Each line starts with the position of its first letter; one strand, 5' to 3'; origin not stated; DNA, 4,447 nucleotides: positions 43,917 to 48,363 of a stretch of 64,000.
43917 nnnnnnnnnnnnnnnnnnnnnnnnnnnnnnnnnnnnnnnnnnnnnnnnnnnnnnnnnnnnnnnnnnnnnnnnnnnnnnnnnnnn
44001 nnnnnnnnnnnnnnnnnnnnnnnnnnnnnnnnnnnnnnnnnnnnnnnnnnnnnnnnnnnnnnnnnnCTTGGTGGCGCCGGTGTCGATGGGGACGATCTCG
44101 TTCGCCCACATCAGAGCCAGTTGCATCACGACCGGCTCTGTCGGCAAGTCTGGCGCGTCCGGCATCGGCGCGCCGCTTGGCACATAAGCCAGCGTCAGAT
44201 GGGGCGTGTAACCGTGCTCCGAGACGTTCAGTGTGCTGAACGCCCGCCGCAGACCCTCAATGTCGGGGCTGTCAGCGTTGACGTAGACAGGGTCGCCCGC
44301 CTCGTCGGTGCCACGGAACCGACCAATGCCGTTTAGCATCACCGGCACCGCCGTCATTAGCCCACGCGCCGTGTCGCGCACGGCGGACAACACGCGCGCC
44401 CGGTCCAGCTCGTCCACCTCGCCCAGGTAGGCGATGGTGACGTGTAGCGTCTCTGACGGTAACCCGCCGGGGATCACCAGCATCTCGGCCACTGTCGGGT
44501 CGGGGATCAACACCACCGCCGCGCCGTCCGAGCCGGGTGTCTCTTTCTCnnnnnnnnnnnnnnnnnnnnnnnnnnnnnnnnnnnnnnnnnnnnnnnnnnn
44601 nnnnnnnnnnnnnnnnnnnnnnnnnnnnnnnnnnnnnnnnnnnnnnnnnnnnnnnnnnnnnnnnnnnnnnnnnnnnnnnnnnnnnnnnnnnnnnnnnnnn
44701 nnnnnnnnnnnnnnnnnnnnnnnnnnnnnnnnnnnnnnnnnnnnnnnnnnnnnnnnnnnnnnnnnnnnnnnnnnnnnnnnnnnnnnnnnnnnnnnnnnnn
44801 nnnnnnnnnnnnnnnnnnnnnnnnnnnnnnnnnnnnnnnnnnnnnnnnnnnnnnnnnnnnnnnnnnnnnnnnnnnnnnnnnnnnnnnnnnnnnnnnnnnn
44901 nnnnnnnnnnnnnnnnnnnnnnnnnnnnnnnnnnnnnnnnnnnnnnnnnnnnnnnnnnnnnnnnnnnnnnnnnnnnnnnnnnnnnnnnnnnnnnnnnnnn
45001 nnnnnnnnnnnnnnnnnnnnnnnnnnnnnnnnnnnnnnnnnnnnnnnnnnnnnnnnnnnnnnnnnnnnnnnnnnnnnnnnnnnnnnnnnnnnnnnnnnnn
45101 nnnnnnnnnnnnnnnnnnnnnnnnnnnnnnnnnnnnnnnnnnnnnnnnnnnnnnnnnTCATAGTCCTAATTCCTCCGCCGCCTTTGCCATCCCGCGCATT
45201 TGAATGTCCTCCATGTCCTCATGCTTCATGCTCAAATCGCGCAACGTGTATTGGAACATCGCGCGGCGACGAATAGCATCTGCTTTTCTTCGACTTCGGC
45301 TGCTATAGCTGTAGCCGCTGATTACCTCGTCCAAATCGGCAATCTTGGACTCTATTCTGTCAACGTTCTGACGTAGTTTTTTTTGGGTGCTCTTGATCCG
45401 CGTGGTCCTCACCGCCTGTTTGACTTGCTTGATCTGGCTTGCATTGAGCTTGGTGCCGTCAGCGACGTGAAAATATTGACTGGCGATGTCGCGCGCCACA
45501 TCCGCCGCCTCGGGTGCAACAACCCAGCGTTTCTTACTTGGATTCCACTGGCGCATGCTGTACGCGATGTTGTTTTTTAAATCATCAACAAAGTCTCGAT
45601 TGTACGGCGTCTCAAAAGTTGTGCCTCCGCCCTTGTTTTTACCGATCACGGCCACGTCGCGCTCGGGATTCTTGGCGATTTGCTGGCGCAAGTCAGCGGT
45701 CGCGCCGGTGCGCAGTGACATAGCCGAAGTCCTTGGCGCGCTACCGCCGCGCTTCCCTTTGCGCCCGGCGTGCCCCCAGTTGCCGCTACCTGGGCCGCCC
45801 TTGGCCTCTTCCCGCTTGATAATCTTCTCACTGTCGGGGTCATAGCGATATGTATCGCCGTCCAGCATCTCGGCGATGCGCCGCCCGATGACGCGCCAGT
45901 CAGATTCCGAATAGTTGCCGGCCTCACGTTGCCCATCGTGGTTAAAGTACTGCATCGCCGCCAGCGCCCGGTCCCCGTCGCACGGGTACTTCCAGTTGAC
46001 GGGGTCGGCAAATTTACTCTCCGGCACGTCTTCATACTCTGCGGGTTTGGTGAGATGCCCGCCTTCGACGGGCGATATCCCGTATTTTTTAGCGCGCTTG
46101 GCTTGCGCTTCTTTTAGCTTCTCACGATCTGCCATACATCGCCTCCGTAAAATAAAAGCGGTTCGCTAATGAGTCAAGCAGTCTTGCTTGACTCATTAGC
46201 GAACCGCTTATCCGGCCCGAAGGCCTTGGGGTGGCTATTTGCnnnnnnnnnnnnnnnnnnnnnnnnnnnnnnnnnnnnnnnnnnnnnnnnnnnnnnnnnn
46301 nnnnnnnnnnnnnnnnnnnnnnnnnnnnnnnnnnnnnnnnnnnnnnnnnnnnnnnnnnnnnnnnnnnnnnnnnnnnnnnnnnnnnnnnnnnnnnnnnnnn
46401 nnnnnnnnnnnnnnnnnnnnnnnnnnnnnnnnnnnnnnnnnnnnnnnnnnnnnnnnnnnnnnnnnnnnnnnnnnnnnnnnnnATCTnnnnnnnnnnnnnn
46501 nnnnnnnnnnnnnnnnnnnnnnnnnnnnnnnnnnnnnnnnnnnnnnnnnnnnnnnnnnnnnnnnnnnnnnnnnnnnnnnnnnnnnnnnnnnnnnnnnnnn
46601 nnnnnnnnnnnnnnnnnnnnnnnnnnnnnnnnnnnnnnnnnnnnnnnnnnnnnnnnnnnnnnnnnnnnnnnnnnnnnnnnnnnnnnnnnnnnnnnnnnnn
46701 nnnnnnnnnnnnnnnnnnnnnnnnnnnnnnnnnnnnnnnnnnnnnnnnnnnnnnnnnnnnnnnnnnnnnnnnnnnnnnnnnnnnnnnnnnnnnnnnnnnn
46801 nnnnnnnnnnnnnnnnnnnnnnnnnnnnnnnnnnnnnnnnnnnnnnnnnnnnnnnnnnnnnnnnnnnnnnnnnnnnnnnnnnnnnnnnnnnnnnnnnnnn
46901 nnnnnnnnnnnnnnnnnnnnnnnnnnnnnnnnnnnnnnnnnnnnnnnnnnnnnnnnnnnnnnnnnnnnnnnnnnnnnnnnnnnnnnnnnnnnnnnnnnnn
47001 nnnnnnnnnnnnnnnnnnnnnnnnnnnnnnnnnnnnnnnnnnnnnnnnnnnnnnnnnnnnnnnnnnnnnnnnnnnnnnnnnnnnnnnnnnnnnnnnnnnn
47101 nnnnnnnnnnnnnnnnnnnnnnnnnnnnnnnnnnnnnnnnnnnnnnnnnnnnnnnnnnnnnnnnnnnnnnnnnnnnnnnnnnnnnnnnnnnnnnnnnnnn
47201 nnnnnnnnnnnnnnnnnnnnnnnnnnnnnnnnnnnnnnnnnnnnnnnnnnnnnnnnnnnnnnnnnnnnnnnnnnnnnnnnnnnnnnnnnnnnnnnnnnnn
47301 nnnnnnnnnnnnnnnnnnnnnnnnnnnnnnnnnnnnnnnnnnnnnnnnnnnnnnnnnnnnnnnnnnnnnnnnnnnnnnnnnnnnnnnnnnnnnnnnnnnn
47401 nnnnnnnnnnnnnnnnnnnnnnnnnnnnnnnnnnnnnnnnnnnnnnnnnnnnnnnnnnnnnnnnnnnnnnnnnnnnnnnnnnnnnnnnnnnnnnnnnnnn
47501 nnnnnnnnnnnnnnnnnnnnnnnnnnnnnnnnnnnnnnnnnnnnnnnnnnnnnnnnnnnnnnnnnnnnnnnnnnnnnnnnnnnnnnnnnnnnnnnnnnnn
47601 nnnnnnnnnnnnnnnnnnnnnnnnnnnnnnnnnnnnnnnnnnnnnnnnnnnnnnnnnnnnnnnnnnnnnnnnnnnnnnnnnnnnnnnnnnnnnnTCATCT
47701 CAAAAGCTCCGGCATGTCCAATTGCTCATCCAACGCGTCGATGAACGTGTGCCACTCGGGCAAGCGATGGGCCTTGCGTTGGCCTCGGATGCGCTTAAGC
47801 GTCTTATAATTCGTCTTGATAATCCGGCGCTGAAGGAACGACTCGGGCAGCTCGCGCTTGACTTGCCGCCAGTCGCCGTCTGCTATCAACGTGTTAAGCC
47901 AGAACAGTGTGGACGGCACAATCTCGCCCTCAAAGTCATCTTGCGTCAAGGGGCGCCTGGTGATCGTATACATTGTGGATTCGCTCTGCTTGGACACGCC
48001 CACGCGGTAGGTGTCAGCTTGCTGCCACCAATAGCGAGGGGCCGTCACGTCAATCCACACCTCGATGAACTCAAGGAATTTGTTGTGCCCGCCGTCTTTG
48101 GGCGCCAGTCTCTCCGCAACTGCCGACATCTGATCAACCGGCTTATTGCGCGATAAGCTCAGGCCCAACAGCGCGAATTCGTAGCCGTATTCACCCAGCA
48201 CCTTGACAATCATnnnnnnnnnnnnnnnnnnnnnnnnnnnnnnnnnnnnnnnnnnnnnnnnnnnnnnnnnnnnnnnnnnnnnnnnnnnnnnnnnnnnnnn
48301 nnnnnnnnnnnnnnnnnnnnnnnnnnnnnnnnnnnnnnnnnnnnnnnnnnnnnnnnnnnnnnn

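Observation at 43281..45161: Prohead protease fused to a 2H phosphoesterase (LigT/Acb1-like) domain - candidate capsid-packaged enzyme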

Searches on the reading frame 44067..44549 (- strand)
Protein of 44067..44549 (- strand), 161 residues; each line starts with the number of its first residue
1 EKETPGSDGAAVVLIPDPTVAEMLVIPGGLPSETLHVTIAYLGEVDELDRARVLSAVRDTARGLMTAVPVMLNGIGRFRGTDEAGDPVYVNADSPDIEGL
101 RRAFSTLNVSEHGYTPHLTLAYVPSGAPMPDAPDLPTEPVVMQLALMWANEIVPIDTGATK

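Call 30: find_homologous_proteins(query=window:44067-44549:-, max_evalue=0.001)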
Query window:44067-44549:- (161 aa): 1 proteins with E <= 0.001 among 79 candidates.
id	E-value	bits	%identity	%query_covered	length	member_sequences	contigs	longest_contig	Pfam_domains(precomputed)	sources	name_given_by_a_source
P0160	2.7e-13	68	37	76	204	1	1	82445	PF10469.16,PF02834.23,PF13563.13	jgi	jgi:2'-5' RNA ligase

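Call 34: find_homologous_proteins(query=A2, max_evalue=0.00001)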
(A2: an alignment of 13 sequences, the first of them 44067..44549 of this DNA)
Query A2 (13 sequences) (161 aa, profile of the alignment): 88 proteins with E <= 0.00001 among 8000 candidates.
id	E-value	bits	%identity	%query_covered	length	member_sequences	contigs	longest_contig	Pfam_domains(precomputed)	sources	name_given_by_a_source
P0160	2.1e-54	201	37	76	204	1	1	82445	PF10469.16,PF02834.23,PF13563.13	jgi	jgi:2'-5' RNA ligase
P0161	9.9e-36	141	34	84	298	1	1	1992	PF02834.23,PF13563.13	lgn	-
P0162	1.9e-31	127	41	66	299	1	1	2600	PF14550.12,PF02834.23,PF13563.13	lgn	-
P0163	2.8e-29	120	34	80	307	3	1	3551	PF14550.12,PF13563.13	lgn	-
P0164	1.3e-26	111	31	78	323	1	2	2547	PF02834.23,PF13563.13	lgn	-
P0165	2.2e-19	87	38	40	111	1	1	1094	-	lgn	-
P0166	6.7e-15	73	38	61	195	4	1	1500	PF10469.16,PF02834.23,PF13563.13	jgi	jgi:2'-5' RNA ligase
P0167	2.4e-11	61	33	58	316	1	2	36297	PF10469.16,PF13563.13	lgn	-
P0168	5.8e-10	57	25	58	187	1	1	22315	PF10469.16,PF02834.23,PF13563.13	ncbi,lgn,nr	ncbi:MAG: RNA 2',3'-cyclic phosphodiesterase [Longimicrobiales bacterium]|nr:RNA 2',3'-cyclic phosph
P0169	1.3e-9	56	28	63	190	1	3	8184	PF02834.23,PF13563.13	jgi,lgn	jgi:2'-5' RNA ligase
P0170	1.3e-9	56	28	89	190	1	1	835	PF10469.16,PF02834.23,PF13563.13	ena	-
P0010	6.1e-9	54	90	45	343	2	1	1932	-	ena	-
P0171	6.7e-9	53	29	60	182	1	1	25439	PF10469.16,PF02834.23,PF13563.13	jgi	jgi:2'-5' RNA ligase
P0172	6.7e-9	53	34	57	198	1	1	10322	PF02834.23,PF13563.13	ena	-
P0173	1.1e-8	53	32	57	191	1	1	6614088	PF02834.23,PF13563.13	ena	-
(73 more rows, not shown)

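Call 42: predict_structure(alignment_id=A2)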
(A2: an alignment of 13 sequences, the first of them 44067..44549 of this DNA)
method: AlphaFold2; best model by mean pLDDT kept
length: 161 residues; sequences in the alignment: 13
mean_pLDDT: 88.7   pTM: 0.84
mean pLDDT of the five models: 88.7, 88.6, 88.0, 88.0, 85.8
residues with pLDDT >= 90: 114; 70-90: 32; 50-70: 9; < 50: 6
segments of 3 or more residues with pLDDT < 50: 1-5
pLDDT, mean of each block of 10 residues (from residue 1): 58 96 97 96 86 91 88 94 89 94 80 85 95 96 93 83 50
secondary structure, 60 per line:
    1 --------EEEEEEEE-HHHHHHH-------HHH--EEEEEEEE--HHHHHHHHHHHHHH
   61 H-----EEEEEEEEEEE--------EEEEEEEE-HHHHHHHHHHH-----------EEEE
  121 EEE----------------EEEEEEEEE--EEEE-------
elements in order: E9-16 H18-24 E37-44 H47-61 E67-77 E86-93 H95-105 E117-123 E140-148 E151-154

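Call 45: fold_search(model_id=the predicted structure, library=pdb)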
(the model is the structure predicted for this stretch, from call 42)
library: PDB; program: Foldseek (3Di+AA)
matches with E <= 10: 441; with E <= 0.001: 32
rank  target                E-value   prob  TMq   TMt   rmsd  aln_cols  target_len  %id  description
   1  5ldm_A                6.0e-06  1.00  0.66  0.62   4.0       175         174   17  Crystal structure of E.coli LigT complexed with 2'-AMP (released 2017-01-18)
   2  5h7e                  9.4e-06  1.00  0.54  0.49   7.1       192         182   18  Crystal Structure of native drCPDase (released 2017-09-27)
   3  5ldi_A                2.6e-05  1.00  0.66  0.62   4.1       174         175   17  Crystal structure of E.coli LigT in apo form (released 2017-01-18)
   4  5ldk_B                3.2e-05  1.00  0.64  0.60   4.1       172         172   17  Crystal structure of E.coli LigT complexed with ATP (released 2017-01-18)
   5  4qak_B                3.2e-05  1.00  0.64  0.60   4.3       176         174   18  Crystal structure of phosphoesterase (released 2014-10-22)
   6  5ldp_B                3.2e-05  1.00  0.61  0.59   4.7       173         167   16  Crystal structure of E.coli LigT complexed with ATP (released 2017-01-18)
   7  4qak_A                4.3e-05  1.00  0.64  0.61   4.1       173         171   17  Crystal structure of phosphoesterase (released 2014-10-22)
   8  5ldm_B                6.0e-05  1.00  0.65  0.62   4.1       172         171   17  Crystal structure of E.coli LigT complexed with 2'-AMP (released 2017-01-18)
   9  5ldi_B                6.0e-05  1.00  0.64  0.61   4.4       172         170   16  Crystal structure of E.coli LigT in apo form (released 2017-01-18)
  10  5ldi_D                6.4e-05  1.00  0.65  0.61   4.2       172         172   17  Crystal structure of E.coli LigT in apo form (released 2017-01-18)
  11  7t26                  8.0e-05  1.00  0.58  0.67   3.8       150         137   17  Structure of phage FBB1 anti-CBASS nuclease Acb1 in apo state (released 2022-04-20)
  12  6hiw_DQ               1.0e-04  1.00  0.54  0.37   5.1       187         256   15  Cryo-EM structure of the Trypanosoma brucei mitochondrial ribosome - This entry contains the complete small mitoribos (released 2018-09-26)
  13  5ldq_B                1.1e-04  1.00  0.64  0.61   4.4       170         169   18  Crystal structure of E.coli LigT complexed with NADP+ (released 2017-01-18)
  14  5ldk_A                1.2e-04  1.00  0.63  0.62   4.4       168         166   18  Crystal structure of E.coli LigT complexed with ATP (released 2017-01-18)
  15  5ldo_D                1.2e-04  1.00  0.57  0.55   5.5       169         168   16  Crystal structure of E.coli LigT complexed with 3'-AMP (released 2017-01-18)
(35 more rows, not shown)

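Call 62: search_protein_families(library=phrogs, proteins=[P0161, P0164, P0167], max_evalue=0.001)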
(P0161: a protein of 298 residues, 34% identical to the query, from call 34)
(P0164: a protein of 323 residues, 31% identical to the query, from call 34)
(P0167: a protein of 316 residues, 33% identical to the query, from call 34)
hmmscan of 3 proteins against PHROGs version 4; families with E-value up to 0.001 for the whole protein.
P0161 (298 aa): 4 families
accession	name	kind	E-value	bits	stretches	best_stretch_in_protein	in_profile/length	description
phrog_14859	-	DNA, RNA and nucleotide metabolism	9.2e-27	95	1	81-258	54-221/373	RNA ligase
phrog_2659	-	DNA, RNA and nucleotide metabolism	2.2e-11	43.5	1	59-255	699-884/891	RNA ligase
phrog_18402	-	head and packaging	1.7e-10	41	1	73-275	394-578/861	head maturation protease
phrog_755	-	DNA, RNA and nucleotide metabolism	0.00011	22.9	0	208-242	109-145/156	RNA ligase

P0164 (323 aa): 5 families
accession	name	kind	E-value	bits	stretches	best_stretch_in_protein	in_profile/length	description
phrog_2659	-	DNA, RNA and nucleotide metabolism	4.1e-18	65.7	1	146-300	727-883/891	RNA ligase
phrog_14859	-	DNA, RNA and nucleotide metabolism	2.9e-15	57.1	1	142-278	52-193/373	RNA ligase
phrog_18402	-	head and packaging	6e-11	42.5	1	133-286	391-543/861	head maturation protease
phrog_11975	-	unknown function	0.00013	22.1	1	45-127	12-94/370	-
phrog_10691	-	unknown function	0.00019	18.9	1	67-127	2712-2777/3925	-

P0167 (316 aa): 2 families
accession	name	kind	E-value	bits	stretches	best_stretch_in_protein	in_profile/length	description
phrog_14859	-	DNA, RNA and nucleotide metabolism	5.6e-05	23.3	1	169-270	84-186/373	RNA ligase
phrog_755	-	DNA, RNA and nucleotide metabolism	0.00016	22.3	1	202-275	62-130/156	RNA ligase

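Call 68: fold_search(model_id=the predicted structure, library=viral)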
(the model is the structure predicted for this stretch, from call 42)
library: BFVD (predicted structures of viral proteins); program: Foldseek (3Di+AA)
matches with E <= 10: 727; with E <= 0.001: 53
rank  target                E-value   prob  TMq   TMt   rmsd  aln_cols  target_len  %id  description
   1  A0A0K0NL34            2.0e-10  1.00  0.80  0.42   3.9       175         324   27  Uncharacterized protein [Gordonia phage GMA6]
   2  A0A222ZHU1            8.0e-10  1.00  0.73  0.35   3.9       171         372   30  (no name in the UniProt tables at hand)
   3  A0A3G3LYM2            1.5e-09  1.00  0.77  0.55   3.5       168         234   28  RNA ligase [Brevibacterium phage Cantare]
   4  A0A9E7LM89            1.3e-08  1.00  0.73  0.65   3.7       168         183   21  (no name in the UniProt tables at hand)
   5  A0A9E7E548            2.0e-08  1.00  0.76  0.13   3.7       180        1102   18  RNA ligase [Gordonia phage Tardus]
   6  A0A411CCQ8            3.3e-08  1.00  0.68  0.48   3.6       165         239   22  RNA ligase [Mycobacterium phage NoodleTree]
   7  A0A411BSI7            4.9e-08  1.00  0.70  0.40   3.8       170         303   21  (no name in the UniProt tables at hand)
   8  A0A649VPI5            8.6e-08  1.00  0.72  0.15   4.1       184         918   21  RNA ligase [Gordonia phage MelBins]
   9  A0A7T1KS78            9.1e-08  1.00  0.75  0.24   4.0       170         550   20  RNA ligase [Gordonia phage Lilbeanie]
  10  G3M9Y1                1.0e-07  1.00  0.56  0.49   5.5       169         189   18  Gp240 [Bacillus phage G]
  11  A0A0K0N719            1.1e-07  1.00  0.69  0.15   3.7       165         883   17  Putative structural protein [Gordonia phage GMA2]
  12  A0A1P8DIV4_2          6.9e-07  1.00  0.75  0.14   3.9       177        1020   17  (no name in the UniProt tables at hand)
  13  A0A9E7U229            6.9e-07  1.00  0.69  0.62   4.0       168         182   20  (no name in the UniProt tables at hand)
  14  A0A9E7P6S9            1.8e-06  1.00  0.64  0.14   4.0       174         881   22  (no name in the UniProt tables at hand)
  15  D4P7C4                5.0e-06  1.00  0.62  0.22   5.2       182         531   16  Gp013 [Rhodococcus phage ReqiPepy6]
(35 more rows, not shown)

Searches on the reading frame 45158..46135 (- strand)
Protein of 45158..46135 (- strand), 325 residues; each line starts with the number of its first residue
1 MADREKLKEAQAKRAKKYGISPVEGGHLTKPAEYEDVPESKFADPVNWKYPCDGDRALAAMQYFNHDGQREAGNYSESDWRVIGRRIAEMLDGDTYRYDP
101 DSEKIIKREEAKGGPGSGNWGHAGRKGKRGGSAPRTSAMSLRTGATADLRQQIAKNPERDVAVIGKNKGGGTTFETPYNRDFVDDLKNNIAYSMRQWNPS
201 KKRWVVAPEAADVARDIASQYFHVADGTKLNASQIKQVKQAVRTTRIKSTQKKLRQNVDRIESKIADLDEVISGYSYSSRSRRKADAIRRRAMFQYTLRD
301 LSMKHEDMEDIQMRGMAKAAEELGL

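Call 3: search_protein_families(library=pfam, proteins=[window:45158-46135:-], max_evalue=0.1)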
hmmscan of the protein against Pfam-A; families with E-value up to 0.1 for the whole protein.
window:45158-46135:- (325 aa): 2 families
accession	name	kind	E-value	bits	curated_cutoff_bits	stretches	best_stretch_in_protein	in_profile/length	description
PF20223.3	DUF6582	-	0.00022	21.9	27.3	1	38-88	21-70/83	Family of unknown function (DUF6582)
PF09177.16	STX6_10_61_N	-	0.0016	19.4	29.4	1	234-294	26-87/99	Syntaxin 6/10/61, N-terminal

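Call 4: search_protein_families(library=phrogs, proteins=[window:45158-46135:-], max_evalue=0.01)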
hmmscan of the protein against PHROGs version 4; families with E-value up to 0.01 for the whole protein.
window:45158-46135:- (325 aa): 0 families

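Call 6: search_protein_families(library=ncbifam, proteins=[window:45158-46135:-], max_evalue=1)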
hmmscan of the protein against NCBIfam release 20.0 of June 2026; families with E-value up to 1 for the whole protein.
window:45158-46135:- (325 aa): 0 families

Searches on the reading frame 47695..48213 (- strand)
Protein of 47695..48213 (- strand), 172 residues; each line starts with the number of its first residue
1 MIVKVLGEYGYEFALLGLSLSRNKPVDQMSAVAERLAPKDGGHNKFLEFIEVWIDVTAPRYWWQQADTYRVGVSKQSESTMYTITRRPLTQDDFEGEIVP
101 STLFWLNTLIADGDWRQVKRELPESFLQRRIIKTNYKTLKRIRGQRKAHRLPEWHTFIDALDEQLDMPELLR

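Call 3: search_protein_families(library=pfam, proteins=[window:47695-48213:-], max_evalue=0.1)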
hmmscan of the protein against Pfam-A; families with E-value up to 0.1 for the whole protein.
window:47695-48213:- (172 aa): 0 families

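Call 4: search_protein_families(library=phrogs, proteins=[window:47695-48213:-], max_evalue=0.01)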
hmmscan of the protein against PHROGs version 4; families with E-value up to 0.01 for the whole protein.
window:47695-48213:- (172 aa): 1 family
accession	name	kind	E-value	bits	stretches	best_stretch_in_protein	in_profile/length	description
phrog_6721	-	unknown function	2.4e-29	103.6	2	26-108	44-127/218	-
